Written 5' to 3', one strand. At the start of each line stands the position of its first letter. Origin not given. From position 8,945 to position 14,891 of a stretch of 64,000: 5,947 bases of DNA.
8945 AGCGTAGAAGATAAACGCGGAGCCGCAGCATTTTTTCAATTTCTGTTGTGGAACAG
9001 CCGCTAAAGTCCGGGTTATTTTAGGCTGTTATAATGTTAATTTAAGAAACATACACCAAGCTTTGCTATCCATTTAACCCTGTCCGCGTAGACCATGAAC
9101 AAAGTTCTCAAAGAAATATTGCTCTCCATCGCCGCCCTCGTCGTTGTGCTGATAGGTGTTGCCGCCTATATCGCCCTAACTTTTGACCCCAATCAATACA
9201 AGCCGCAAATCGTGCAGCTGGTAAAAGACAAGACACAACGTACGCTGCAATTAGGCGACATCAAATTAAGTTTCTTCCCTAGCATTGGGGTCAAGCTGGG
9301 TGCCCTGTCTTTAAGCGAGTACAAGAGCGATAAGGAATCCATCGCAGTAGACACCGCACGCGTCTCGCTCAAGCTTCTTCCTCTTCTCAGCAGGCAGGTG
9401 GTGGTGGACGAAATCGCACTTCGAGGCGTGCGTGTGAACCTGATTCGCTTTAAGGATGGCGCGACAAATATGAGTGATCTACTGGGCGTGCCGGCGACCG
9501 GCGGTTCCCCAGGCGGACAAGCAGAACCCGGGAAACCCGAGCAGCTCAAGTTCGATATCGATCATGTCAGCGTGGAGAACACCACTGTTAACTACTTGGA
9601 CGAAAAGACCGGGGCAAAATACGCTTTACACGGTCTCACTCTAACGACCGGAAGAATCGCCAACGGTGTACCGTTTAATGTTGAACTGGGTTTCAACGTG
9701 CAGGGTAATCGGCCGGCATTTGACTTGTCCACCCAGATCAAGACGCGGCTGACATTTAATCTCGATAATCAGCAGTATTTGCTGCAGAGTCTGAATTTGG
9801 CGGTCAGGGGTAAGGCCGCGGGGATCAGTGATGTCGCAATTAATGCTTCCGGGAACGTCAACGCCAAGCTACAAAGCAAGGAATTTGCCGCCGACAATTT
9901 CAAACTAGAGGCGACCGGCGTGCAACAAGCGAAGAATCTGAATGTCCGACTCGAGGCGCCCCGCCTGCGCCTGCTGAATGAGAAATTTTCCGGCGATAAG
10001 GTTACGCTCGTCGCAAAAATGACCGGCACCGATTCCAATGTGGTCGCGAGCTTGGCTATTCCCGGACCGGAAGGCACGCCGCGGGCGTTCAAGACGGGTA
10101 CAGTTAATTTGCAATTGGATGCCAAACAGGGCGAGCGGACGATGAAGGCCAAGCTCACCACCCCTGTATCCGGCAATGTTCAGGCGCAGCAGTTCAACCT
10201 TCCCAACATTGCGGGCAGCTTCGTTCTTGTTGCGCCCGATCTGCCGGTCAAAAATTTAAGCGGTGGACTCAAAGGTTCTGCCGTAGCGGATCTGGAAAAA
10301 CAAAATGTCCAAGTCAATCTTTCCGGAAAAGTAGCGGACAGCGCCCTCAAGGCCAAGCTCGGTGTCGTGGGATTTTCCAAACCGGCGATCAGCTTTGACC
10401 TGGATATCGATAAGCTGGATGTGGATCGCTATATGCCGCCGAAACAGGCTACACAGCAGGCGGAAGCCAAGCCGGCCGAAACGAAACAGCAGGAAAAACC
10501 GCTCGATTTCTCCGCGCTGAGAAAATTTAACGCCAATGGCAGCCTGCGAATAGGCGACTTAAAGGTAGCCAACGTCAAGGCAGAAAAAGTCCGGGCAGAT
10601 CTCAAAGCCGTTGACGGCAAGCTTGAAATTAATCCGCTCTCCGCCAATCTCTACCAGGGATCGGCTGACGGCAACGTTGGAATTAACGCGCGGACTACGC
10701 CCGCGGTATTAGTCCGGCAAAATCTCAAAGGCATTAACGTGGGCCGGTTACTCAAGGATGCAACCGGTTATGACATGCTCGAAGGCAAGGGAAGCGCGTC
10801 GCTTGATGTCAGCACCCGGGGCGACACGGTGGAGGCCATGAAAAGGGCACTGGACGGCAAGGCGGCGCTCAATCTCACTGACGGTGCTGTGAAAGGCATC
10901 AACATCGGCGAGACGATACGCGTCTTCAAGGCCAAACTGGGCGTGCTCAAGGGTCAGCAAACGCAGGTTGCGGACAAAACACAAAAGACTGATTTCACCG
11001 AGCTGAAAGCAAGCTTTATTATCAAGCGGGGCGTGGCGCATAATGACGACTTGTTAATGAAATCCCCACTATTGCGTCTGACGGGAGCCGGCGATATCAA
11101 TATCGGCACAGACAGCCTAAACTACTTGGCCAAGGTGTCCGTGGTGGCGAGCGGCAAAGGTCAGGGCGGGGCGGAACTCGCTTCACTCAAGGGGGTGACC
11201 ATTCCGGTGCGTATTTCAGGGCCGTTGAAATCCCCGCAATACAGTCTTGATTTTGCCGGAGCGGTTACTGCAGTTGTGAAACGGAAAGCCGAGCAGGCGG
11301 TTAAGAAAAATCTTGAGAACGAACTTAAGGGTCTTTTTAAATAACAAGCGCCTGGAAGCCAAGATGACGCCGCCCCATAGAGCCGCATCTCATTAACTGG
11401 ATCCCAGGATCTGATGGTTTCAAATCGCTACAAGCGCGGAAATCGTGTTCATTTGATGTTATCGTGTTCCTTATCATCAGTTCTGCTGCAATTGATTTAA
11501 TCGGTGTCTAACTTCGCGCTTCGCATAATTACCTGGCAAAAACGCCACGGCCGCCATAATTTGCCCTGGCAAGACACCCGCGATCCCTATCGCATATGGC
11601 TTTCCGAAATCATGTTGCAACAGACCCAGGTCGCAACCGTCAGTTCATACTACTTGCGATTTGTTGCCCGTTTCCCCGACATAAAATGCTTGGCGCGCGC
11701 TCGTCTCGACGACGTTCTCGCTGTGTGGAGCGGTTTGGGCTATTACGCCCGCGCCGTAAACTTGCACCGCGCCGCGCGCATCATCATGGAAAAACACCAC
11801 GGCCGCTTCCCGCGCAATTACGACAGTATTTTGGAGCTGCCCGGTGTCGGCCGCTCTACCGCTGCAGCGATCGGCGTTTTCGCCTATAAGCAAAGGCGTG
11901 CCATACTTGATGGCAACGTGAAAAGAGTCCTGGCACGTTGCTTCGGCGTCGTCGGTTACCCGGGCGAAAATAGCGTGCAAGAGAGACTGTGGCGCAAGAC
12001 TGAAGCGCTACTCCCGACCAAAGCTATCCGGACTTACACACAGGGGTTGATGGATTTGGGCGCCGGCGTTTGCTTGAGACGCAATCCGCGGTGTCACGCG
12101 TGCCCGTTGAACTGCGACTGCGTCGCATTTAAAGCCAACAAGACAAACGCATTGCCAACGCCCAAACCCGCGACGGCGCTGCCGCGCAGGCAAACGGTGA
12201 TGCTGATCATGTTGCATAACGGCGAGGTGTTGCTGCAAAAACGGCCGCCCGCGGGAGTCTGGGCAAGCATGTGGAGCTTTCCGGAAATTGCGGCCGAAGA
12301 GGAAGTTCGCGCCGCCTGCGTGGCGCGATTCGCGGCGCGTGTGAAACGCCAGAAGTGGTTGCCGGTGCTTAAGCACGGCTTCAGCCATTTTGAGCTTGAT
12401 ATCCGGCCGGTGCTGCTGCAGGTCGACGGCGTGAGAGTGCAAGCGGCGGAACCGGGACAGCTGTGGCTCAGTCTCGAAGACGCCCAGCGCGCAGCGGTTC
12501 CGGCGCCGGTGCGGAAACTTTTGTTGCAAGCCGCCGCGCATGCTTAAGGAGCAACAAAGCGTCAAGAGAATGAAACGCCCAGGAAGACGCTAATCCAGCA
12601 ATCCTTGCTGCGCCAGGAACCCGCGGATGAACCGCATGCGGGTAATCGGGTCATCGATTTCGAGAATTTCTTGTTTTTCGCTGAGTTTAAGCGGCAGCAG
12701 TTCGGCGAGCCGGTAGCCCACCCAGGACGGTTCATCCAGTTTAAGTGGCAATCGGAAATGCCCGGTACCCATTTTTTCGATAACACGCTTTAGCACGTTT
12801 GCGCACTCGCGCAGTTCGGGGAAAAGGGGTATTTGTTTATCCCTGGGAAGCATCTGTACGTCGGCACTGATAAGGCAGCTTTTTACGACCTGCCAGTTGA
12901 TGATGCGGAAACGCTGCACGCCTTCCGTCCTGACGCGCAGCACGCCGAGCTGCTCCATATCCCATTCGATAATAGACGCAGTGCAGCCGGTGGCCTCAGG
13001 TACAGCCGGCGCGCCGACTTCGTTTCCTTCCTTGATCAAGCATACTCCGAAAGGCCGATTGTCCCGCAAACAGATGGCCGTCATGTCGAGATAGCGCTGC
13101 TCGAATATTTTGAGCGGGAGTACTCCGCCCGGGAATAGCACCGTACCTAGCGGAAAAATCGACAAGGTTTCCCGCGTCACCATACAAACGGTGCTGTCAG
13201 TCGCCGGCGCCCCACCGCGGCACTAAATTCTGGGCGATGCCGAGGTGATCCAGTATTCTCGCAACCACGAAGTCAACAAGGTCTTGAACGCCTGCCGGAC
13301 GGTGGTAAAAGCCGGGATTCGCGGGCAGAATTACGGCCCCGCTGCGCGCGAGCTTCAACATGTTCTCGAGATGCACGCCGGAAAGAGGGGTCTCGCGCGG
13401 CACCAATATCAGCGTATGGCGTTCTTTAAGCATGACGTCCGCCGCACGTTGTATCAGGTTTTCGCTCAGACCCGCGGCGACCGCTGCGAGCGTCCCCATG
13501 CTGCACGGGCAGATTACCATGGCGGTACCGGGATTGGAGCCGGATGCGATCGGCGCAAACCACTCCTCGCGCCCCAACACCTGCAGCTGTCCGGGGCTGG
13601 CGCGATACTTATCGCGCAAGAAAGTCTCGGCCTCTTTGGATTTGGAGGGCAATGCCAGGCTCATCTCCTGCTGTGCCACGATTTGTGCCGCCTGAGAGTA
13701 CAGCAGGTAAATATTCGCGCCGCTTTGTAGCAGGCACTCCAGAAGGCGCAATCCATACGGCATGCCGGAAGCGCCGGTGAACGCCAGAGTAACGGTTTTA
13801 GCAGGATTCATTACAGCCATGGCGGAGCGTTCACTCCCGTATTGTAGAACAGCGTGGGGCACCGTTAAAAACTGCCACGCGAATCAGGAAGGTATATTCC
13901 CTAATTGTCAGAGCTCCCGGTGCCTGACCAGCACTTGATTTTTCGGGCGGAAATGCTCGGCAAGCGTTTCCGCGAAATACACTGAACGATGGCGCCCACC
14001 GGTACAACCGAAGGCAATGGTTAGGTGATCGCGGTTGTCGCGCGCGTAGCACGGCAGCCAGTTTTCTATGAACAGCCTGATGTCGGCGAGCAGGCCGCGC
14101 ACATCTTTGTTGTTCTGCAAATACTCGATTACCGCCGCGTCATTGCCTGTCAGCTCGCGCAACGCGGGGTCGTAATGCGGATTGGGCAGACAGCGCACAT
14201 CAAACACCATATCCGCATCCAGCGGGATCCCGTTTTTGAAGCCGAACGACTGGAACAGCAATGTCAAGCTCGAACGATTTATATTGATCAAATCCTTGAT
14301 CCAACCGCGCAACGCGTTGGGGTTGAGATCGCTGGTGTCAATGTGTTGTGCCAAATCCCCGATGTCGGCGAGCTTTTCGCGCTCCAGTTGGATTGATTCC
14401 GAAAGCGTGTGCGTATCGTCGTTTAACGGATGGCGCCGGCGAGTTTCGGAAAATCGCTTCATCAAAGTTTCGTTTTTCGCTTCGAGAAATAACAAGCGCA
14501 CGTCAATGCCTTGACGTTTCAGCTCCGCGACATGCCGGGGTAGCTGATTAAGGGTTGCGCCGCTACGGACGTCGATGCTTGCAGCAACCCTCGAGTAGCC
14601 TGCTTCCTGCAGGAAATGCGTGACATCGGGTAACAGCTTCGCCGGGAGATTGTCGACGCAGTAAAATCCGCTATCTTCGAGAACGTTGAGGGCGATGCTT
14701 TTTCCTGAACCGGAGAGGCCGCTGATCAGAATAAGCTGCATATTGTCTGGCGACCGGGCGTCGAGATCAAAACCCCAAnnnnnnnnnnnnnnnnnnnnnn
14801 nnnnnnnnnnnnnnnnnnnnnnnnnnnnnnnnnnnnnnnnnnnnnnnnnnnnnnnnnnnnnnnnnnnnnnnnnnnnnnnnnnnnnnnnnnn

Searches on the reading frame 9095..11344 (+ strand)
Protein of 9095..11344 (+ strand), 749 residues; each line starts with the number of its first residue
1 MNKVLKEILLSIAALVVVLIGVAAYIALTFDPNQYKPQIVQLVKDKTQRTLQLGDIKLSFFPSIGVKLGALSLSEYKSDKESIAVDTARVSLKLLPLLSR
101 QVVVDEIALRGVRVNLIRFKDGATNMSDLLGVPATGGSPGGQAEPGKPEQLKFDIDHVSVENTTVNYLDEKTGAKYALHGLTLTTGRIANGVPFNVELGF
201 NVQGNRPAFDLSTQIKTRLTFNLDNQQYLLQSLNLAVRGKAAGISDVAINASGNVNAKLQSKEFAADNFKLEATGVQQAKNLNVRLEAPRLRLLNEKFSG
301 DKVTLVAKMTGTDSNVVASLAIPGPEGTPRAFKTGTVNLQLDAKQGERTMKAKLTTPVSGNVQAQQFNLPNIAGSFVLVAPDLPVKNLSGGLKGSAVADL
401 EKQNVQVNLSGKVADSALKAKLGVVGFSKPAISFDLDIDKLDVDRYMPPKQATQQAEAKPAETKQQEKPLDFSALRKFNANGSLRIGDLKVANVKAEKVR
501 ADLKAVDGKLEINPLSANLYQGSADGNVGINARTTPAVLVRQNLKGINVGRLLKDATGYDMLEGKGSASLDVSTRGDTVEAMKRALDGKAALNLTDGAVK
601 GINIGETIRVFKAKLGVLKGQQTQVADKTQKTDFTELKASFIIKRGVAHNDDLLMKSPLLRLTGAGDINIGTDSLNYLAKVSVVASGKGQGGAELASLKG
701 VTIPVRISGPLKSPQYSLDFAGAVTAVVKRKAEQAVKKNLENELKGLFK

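Call 35: search_protein_families(library=pfam, proteins=[window:9095-11344:+], max_evalue=1e-8)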
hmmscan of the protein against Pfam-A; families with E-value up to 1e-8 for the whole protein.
window:9095-11344:+ (749 aa): 3 families
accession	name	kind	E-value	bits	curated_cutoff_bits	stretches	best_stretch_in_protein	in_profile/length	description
PF05170.20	AsmA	-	8e-68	230.1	29.8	1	1-652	1-606/607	AsmA family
PF13116.12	YhdP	-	8.5e-23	80.7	46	2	433-682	934-1179/1224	YhdP protein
PF05359.17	DUF748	-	4.1e-20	71.9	50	1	12-593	17-585/1037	Domain of Unknown Function (DUF748)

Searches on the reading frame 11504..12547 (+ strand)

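Call 35: search_protein_families(library=pfam, proteins=[window:11504-12547:+], max_evalue=1e-8)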
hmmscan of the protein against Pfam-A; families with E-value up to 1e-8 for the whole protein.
window:11504-12547:+ (347 aa): 2 families
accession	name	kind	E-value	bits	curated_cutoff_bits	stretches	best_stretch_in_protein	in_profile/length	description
PF14815.12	NUDIX_4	-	1.7e-23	83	35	1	231-340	1-111/113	NUDIX domain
PF00730.31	HhH-GPD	-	6.3e-20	72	26.2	1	34-166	2-106/108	HhH-GPD superfamily base excision DNA repair protein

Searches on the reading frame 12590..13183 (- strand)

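Call 35: search_protein_families(library=pfam, proteins=[window:12590-13183:-], max_evalue=1e-8)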
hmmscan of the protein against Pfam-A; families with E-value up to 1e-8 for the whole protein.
window:12590-13183:- (197 aa): 1 family
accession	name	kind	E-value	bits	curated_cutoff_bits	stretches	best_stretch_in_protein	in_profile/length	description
PF02190.22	LON_substr_bdg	-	2.2e-25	90.2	28.7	1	6-190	1-198/200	ATP-dependent protease La (LON) substrate-binding domain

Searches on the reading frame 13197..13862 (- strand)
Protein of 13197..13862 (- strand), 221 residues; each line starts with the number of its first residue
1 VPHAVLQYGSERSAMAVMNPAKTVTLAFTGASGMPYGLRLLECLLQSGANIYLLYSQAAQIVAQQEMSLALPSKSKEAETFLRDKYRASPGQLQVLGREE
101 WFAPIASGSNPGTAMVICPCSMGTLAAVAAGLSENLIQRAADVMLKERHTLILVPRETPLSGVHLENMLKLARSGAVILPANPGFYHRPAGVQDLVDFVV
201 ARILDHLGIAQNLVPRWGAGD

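Call 35: search_protein_families(library=pfam, proteins=[window:13197-13862:-], max_evalue=1e-8)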
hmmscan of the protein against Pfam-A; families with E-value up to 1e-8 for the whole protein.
window:13197-13862:- (221 aa): 1 family
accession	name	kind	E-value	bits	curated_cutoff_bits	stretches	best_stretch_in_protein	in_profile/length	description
PF02441.25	Flavoprotein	-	2.6e-43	147.9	22.7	1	22-207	1-162/162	Flavoprotein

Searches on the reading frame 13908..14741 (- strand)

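Call 35: search_protein_families(library=pfam, proteins=[window:13908-14741:-], max_evalue=1e-8)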
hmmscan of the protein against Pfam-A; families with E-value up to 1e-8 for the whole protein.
window:13908-14741:- (277 aa): 2 families
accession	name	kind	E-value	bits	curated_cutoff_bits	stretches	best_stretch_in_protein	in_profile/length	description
PF22740.1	PapZ_C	-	1.1e-45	155.1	27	1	160-277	2-120/121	RapZ C-terminal domain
PF03668.21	RapZ-like_N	-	8e-43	146.4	25.4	1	1-152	1-154/158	RapZ-like N-terminal domain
